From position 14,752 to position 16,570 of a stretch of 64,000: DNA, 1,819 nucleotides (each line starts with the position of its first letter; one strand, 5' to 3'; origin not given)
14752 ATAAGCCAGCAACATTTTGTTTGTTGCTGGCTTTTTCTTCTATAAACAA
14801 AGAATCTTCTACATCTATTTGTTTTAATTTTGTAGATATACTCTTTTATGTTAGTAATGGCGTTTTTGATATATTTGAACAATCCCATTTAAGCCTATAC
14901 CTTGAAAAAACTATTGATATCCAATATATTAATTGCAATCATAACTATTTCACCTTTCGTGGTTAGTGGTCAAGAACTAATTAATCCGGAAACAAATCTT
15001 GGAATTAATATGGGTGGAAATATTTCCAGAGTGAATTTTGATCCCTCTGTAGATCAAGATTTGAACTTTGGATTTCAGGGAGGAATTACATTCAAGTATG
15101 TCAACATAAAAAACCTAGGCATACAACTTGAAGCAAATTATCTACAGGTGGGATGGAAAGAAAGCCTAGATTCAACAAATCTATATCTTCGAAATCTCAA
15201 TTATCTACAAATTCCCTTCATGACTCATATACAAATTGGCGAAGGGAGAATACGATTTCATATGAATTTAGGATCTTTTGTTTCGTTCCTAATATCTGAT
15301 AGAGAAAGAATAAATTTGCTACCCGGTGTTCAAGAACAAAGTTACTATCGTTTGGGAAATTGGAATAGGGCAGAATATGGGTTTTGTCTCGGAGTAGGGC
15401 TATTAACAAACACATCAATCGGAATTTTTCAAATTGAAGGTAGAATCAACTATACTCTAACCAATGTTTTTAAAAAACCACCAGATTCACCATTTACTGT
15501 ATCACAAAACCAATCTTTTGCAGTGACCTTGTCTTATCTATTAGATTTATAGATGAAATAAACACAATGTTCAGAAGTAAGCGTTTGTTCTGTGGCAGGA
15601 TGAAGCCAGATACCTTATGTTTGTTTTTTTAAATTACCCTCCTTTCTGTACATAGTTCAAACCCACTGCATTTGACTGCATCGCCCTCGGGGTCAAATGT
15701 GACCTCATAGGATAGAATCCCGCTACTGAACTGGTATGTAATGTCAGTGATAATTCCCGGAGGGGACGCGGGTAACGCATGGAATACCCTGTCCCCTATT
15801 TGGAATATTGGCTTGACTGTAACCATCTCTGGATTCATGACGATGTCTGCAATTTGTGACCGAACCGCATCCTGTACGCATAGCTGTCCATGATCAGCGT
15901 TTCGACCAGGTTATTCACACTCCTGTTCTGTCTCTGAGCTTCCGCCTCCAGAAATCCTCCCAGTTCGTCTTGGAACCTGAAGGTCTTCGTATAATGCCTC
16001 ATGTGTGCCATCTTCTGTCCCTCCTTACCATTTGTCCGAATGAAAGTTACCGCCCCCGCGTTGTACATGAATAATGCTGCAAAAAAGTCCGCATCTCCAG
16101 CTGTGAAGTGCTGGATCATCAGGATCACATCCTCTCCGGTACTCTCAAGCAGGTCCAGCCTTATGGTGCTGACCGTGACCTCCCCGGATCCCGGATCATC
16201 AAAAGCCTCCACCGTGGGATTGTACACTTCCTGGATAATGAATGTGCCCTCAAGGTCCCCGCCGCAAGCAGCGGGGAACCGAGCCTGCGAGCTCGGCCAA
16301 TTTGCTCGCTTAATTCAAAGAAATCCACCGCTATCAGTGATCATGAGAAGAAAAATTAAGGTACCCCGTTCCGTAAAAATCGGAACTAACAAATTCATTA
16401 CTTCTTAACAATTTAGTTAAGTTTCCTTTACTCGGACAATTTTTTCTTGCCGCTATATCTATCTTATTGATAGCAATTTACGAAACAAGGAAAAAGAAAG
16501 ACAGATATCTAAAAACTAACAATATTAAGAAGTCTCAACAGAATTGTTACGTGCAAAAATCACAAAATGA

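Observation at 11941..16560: Mosaic, decayed islet directly 3' of tRNA-Val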

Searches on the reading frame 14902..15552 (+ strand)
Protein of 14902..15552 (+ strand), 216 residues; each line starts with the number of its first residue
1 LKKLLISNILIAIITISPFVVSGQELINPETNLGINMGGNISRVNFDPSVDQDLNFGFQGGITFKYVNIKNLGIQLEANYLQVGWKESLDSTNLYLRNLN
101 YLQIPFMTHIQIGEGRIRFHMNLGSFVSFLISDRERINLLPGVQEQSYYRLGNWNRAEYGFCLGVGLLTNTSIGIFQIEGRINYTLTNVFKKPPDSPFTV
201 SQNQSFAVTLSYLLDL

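Call 6: search_protein_families(library=pfam, max_evalue=0.1, proteins=[window:14902-15552:+])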
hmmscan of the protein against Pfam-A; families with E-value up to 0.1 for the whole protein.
window:14902-15552:+ (216 aa): 2 families
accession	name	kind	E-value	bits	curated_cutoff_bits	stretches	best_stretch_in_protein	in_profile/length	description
PF13568.12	OMP_b-brl_2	-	3.5e-19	70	27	1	31-191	9-175/175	Outer membrane protein beta-barrel domain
PF13505.12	OMP_b-brl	-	0.00012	22.8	28.7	1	32-212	19-173/175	Outer membrane protein beta-barrel domain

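Call 7: search_protein_families(library=phrogs, max_evalue=0.01, proteins=[window:14902-15552:+])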
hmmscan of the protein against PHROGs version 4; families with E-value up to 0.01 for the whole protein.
window:14902-15552:+ (216 aa): 0 families

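Call 17: find_encoding_contigs(protein=window:14902-15552:+, flank=10000, max_places=10)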
Protein window:14902-15552:+ (216 aa): 2 contigs read that carry it; 1 place shown.
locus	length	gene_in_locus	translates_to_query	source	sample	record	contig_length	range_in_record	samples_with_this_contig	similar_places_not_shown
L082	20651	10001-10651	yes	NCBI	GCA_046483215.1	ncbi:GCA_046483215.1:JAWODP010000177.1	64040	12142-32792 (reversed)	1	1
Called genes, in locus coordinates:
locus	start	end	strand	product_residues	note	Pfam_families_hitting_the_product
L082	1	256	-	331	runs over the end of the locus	PF00108:Thiolase_N, PF08392:FAE1_CUT1_RppA (faint), PF08545:ACP_syn_III, PF08541:ACP_syn_III_C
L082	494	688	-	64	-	PF01783:Ribosomal_L32p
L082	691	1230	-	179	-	PF02620:YceD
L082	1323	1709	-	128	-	PF00072:Response_reg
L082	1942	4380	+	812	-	PF12704:MacB_PCD, PF02687:FtsX, PF12704:MacB_PCD (weak), PF02687:FtsX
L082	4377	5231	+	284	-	PF01063:Aminotran_4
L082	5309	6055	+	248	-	-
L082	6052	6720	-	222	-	PF01914:MarC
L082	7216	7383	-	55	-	-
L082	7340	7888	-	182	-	PF09414:RNA_ligase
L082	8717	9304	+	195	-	-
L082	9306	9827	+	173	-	PF18962:Por_Secre_tail (weak)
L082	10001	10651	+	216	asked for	PF13568:OMP_b-brl_2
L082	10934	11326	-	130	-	-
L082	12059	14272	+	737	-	PF00266:Aminotran_5, PF01041:DegT_DnrJ_EryC1, PF01212:Beta_elim_lyase, PF00586:AIRS, PF02769:AIRS_C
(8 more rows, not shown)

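Call 41: find_homologous_proteins(query=window:14902-15552:+)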
Query window:14902-15552:+ (216 aa): 9 proteins with E <= 0.001 among 254 candidates.
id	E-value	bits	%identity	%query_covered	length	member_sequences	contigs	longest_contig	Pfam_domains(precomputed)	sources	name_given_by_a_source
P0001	4.1e-135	466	100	98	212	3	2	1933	PF13568.13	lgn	-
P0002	3.8e-68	247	53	96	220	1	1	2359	PF13568.13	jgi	jgi:hypothetical protein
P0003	2.8e-60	222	49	100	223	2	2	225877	PF13568.13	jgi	-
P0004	1.8e-56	209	48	95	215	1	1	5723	PF13568.13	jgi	-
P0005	4.0e-53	198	47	96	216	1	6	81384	PF13505.13,PF13568.13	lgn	-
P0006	7.2e-52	194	48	87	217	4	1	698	PF13505.13,PF13568.13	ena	-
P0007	2.5e-50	189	46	95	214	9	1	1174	PF13568.13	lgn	-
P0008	3.9e-50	188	47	100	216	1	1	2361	PF13568.13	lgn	-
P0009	4.0e-26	110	33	100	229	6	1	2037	PF13568.13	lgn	-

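Call 42: find_encoding_contigs(protein=P0001, flank=5000, max_places=6)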
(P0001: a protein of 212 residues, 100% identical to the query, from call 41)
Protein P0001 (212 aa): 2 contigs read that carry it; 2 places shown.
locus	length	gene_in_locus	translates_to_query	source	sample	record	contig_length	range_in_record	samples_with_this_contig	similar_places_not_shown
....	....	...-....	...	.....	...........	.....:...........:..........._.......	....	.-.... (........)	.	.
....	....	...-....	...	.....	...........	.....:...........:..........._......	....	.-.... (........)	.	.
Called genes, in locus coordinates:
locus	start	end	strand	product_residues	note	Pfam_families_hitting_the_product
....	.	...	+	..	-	?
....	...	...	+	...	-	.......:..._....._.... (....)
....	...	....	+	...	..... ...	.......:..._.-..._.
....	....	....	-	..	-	?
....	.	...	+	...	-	?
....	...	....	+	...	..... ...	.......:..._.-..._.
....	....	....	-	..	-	?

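Call 43: find_encoding_contigs(protein=P0003, flank=6000, max_places=4)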
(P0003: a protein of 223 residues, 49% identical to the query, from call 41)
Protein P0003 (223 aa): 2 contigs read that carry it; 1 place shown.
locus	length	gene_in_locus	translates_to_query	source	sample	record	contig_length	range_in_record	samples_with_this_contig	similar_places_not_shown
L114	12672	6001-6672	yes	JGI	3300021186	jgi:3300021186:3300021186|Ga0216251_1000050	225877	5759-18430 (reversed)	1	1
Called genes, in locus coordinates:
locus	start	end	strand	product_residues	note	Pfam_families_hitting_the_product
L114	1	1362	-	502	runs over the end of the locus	PF02610:AraA_N, PF24856:AraA_central, PF11762:Arabinose_Iso_C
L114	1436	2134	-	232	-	PF00293:NUDIX, PF19368:WHD_AraR, PF21906:WHD_NrtR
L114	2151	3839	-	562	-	PF00474:SSF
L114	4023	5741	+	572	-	PF00474:SSF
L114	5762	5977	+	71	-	-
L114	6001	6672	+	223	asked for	PF13568:OMP_b-brl_2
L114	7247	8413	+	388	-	PF17170:DUF5128, PF16288:DUF4934 (weak), PF16287:DUF4933 (weak)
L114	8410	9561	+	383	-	PF17170:DUF5128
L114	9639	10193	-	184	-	PF10543:ORF6N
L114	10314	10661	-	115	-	-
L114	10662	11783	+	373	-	PF16287:DUF4933 (faint), PF17170:DUF5128, PF16288:DUF4934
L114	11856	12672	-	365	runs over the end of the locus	PF15869:TolB_like, PF17170:DUF5128 (weak)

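Call 51: search_protein_families(library=ncbifam, max_evalue=1, proteins=[window:14902-15552:+])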
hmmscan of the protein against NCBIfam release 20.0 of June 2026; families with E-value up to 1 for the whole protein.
window:14902-15552:+ (216 aa): 0 families

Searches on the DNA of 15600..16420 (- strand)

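Call 22: search_dna_similar(query=window:15600-16420:-, collection=phages, mode=distant, max_rows=10)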
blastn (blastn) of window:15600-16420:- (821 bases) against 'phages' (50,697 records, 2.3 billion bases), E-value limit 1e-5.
No match.

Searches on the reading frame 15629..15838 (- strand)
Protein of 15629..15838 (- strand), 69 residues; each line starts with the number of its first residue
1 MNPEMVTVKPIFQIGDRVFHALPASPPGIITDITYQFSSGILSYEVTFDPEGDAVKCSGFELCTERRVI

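Call 6: search_protein_families(library=pfam, max_evalue=0.1, proteins=[window:15629-15838:-])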
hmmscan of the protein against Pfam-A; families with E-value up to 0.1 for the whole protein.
window:15629-15838:- (69 aa): 0 families

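Call 7: search_protein_families(library=phrogs, max_evalue=0.01, proteins=[window:15629-15838:-])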
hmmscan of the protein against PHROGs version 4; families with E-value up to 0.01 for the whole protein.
window:15629-15838:- (69 aa): 0 families

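Call 33: search_dna_similar(query=window:15632-15838:-, collection=phages, mode=protein, max_evalue=0.01, max_rows=15)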
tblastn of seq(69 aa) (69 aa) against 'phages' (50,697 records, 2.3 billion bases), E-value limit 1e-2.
Records with a match: 2; places in all: 2; records where one place covers at least 80% of the query: 0.
Best place of each record, by identity: <60% 2.
By first word of the organism name: Parabacteroides 2.
By host as written in the record: Parabacteroides faecis DA672 2.
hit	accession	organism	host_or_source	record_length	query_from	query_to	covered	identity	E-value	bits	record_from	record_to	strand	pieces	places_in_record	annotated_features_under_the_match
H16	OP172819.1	Parabacteroides phage PF672P1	Parabacteroides faecis DA672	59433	10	62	77%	39.6%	5e-6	47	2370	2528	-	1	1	none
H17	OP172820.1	Parabacteroides phage PF672P2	Parabacteroides faecis DA672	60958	10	62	77%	39.6%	5e-6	47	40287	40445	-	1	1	hypothetical protein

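Call 37: get_annotated_region(hit=H17, flank=5000)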
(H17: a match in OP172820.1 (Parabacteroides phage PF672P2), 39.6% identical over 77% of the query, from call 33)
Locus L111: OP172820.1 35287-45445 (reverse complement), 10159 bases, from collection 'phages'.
description: Parabacteroides phage PF672P2, complete genome.
organism: Parabacteroides phage PF672P2 (NCBI taxid 2968685)
taxonomy: Viruses; Duplodnaviria; Heunggongvirae; Uroviricota; Caudoviricetes
host: Parabacteroides faecis DA672; source: municipal sewage; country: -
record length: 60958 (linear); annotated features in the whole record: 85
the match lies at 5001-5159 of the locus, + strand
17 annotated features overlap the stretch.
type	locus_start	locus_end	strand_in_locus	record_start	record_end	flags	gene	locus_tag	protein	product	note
CDS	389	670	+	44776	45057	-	-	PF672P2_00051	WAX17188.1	hypothetical protein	-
CDS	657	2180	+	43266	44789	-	Alpha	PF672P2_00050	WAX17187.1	putative P4-specific DNA primase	-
CDS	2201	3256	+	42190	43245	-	-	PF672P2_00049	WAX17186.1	hypothetical protein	-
CDS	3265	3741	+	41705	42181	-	-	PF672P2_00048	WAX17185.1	hypothetical protein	-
CDS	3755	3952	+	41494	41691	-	-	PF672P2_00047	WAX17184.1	hypothetical protein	-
CDS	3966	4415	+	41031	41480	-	-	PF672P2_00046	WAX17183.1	hypothetical protein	-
CDS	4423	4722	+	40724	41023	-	-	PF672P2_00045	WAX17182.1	hypothetical protein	-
CDS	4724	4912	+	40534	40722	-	-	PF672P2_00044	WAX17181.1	hypothetical protein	-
CDS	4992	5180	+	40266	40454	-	-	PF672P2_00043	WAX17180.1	hypothetical protein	-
CDS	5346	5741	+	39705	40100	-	-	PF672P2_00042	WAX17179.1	hypothetical protein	-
CDS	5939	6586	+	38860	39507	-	-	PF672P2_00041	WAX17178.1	hypothetical protein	-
CDS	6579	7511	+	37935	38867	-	-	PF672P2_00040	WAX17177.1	hypothetical protein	-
CDS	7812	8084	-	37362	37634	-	-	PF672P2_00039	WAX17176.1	hypothetical protein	-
CDS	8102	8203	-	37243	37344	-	-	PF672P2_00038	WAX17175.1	hypothetical protein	-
CDS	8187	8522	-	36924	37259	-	-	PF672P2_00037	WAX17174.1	hypothetical protein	-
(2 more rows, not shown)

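Call 51: search_protein_families(library=ncbifam, max_evalue=1, proteins=[window:15632-15838:-])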
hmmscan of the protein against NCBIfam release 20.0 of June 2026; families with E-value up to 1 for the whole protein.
seq(69 aa): 0 families

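Call 52: search_protein_families(library=pfam, max_evalue=10, proteins=[window:15632-15838:-])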
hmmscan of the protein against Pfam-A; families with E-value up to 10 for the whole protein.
seq(69 aa): 0 families

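Call 59: search_protein_representatives(protein=window:15632-15838:-)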
Query: 69 residues. Proteins with E-value up to 0.001 (for the whole library): 25; up to 1e-10: 3; up to 1e-30: 0. The best 25 are listed.
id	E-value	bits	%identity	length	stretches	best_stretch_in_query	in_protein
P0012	1.9e-13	66.1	39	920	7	25-55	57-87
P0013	1.6e-12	63.1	51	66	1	6-68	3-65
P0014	7.0e-12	61.1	40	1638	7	26-56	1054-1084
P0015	1.2e-10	57.2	49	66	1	7-65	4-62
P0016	3.7e-09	52.5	47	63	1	8-64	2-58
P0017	1.9e-08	50.2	38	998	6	12-58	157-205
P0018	3.0e-07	46.4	47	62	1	8-54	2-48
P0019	7.5e-07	45.2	43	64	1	8-63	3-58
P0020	1.4e-06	44.4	42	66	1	7-68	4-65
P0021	1.1e-05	41.6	49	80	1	9-67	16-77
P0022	1.4e-05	41.2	43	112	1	8-53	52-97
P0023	2.2e-05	40.6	34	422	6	30-55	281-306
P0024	2.4e-05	40.4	40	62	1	8-68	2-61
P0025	2.7e-05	40.3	43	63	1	9-69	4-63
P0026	4.9e-05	39.4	39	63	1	5-66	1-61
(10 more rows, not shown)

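Call 70: predict_structure(alignment_id=A2)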
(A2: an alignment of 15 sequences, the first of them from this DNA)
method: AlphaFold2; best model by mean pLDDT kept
length: 69 residues; sequences in the alignment: 15
mean_pLDDT: 89.3   pTM: 0.73
mean pLDDT of the five models: 89.3, 86.0, 85.7, 85.3, 79.7
residues with pLDDT >= 90: 48; 70-90: 14; 50-70: 6; < 50: 1
segments of 3 or more residues with pLDDT < 50: none
pLDDT, mean of each block of 10 residues (from residue 1): 70 97 92 93 94 94 85
secondary structure, 60 per line:
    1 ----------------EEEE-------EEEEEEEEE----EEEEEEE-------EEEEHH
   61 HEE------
elements in order: E17-20 E28-36 E41-47 E55-58

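Call 73: fold_search(model_id=the predicted structure, library=pdb)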
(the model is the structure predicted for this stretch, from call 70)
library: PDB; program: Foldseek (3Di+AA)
matches with E <= 10: 664; with E <= 0.001: 0
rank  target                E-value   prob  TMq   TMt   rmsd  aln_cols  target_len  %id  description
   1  6if4_B                4.0e-03  1.00  0.64  0.72   3.2        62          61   22  Crystal structure of Tbtudor (released 2019-09-18)
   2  6if4_A                7.6e-03  1.00  0.64  0.73   3.0        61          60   23  Crystal structure of Tbtudor (released 2019-09-18)
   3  6g3p_A                2.3e-02  1.00  0.59  0.36  10.4        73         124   16  X-ray structure of seleno-methionine labelled NSD3-PWWP1 (released 2019-06-26)
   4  6g3p_D                3.6e-02  1.00  0.57  0.38   3.3        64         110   17  X-ray structure of seleno-methionine labelled NSD3-PWWP1 (released 2019-06-26)
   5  2coz_MODEL_1_A        3.6e-02  1.00  0.54  0.34   4.5        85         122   19  Solution structure of the CAP-Gly domain in human centrosome-associated protein CAP350 (released 2005-11-19)
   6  4qqd_A                5.0e-02  1.00  0.65  0.35   3.1        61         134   15  Crystal Structure of tandem tudor domains of UHRF1 in complex with a small organic molecule (released 2014-08-06)
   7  4qqd_B                6.7e-02  1.00  0.63  0.34   3.5        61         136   15  Crystal Structure of tandem tudor domains of UHRF1 in complex with a small organic molecule (released 2014-08-06)
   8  5ygb                  7.1e-02  1.00  0.62  0.22   3.8        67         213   19  Crystal structure of drosophila melanogaster Papi extended Tudor domain mutant - D287A (released 2018-03-14)
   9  5ygd_A                7.6e-02  1.00  0.63  0.23   4.2        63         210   19  Crystal structure of Drosophila melanogaster Papi extended Tudor domain (D287A) in complex with Piwi N-terminal R10me2 (released 2018-03-14)
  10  5ygf_A                8.0e-02  1.00  0.62  0.22   3.8        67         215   19  Crystal structure of Drosophila melanogaster Papi extended Tudor domain (D287A) in complex with Piwi N-terminal R10-un (released 2018-03-14)
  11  2f5k_E                9.0e-02  1.00  0.64  0.58   2.3        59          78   14  Crystal structure of the chromo domain of human MRG15 (released 2006-11-14)
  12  2f5k_B                9.0e-02  1.00  0.62  0.52   2.3        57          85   14  Crystal structure of the chromo domain of human MRG15 (released 2006-11-14)
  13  5in1_A                9.5e-02  1.00  0.59  0.57   2.4        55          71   13  Crystal Structure of the MRG701 chromodomain (released 2017-03-01)
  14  6ue6_G                9.5e-02  1.00  0.57  0.35   3.4        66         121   14  PWWP1 domain of NSD2 in complex with MR837 (released 2019-11-13)
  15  7lmt_H                9.5e-02  1.00  0.56  0.33   3.3        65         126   15  Histone-lysine N-methyltransferase NSD2-PWWP1 with compound MRT10241866a (released 2021-03-10)
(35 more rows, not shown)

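Call 97: search_protein_families(library=pfam, max_evalue=0.01, proteins=[L118:490-1128:-, L118:1832-2590:-, L118:2602-2811:-, L118:2926-3465:-, L118:3763-4110:-, L118:4573-5472:-])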
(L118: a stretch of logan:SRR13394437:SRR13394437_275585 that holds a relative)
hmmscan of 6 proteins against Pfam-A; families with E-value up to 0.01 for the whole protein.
L118:490-1128:- (212 aa): 1 family
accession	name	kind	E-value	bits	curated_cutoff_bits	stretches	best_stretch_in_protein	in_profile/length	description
PF20712.2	CyanoTRADDas_TM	-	4.4e-15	56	24.3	1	85-152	1-65/68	Cyanobacterial TRADD-N associated 2-Transmembrane domain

L118:1832-2590:- (252 aa): 2 families
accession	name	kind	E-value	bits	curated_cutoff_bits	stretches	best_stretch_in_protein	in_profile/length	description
PF13365.12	Trypsin_2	-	1.6e-08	35.8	27.6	1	49-192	1-135/144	Trypsin-like peptidase domain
PF00089.32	Trypsin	-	0.00097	19.4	20.6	1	58-214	33-202/220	Trypsin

L118:2602-2811:- (69 aa): 0 families

L118:2926-3465:- (179 aa): 2 families
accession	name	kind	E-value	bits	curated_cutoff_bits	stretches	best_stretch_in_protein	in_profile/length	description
PF09787.14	Golgin_A5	-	0.0024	17.9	31.7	1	39-154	17-129/305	Golgin subfamily A member 5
PF11559.13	ADIP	-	0.0028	18.2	34.3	1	53-119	64-130/151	Afadin- and alpha -actinin-Binding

L118:3763-4110:- (115 aa): 1 family
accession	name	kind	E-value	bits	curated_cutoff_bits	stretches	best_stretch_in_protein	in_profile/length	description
PF08239.17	SH3_3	-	0.00084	19.9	27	1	73-110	14-52/54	Bacterial SH3 domain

L118:4573-5472:- (300 aa): 1 family
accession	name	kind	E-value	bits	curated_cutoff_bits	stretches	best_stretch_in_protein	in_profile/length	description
PF09414.15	RNA_ligase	-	2e-18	67.6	27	1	28-196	4-171/171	RNA ligase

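Call 98: search_protein_families(library=phrogs, max_evalue=0.01, proteins=[L118:490-1128:-, L118:1832-2590:-, L118:2602-2811:-, L118:2926-3465:-, L118:3763-4110:-, L118:4573-5472:-])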
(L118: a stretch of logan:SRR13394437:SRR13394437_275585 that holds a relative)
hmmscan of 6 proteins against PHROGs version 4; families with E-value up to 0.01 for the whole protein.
L118:490-1128:- (212 aa): 0 families

L118:1832-2590:- (252 aa): 1 family
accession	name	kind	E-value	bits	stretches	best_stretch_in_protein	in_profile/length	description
phrog_9683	-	other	5.2e-05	23.8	1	9-235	9-212/233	protease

L118:2602-2811:- (69 aa): 0 families

L118:2926-3465:- (179 aa): 1 family
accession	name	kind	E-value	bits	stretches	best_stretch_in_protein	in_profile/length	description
phrog_11413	-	unknown function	0.0051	17.8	1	71-157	54-137/203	-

L118:3763-4110:- (115 aa): 0 families

L118:4573-5472:- (300 aa): 1 family
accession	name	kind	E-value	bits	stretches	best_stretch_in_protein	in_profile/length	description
phrog_548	-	DNA, RNA and nucleotide metabolism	6.1e-41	141.7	1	5-247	3-284/341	RNA ligase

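Call 113: search_protein_families(library=pfam, max_evalue=0.01, proteins=[L121:2-625:-, P0051])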
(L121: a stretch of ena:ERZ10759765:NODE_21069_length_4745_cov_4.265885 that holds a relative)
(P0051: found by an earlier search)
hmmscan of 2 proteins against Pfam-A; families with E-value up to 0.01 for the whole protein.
L121:2-625:- (208 aa): 2 families
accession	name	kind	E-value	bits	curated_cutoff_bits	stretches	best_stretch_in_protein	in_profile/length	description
PF13884.11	Peptidase_S74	-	3.9e-13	49.9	22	1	79-147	1-58/58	Chaperone of endosialidase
PF04102.17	SlyX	-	0.0036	18.4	30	1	168-203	24-59/67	SlyX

P0051 (503 aa): 2 families
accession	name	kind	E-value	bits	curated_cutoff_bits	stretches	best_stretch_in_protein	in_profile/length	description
PF18962.6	Por_Secre_tail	-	1.5e-07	32.1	27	1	413-501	1-75/75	Secretion system C-terminal sorting domain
PF19408.5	PKD_6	-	6.8e-05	23.6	25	1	338-400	22-82/82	PKD-like domain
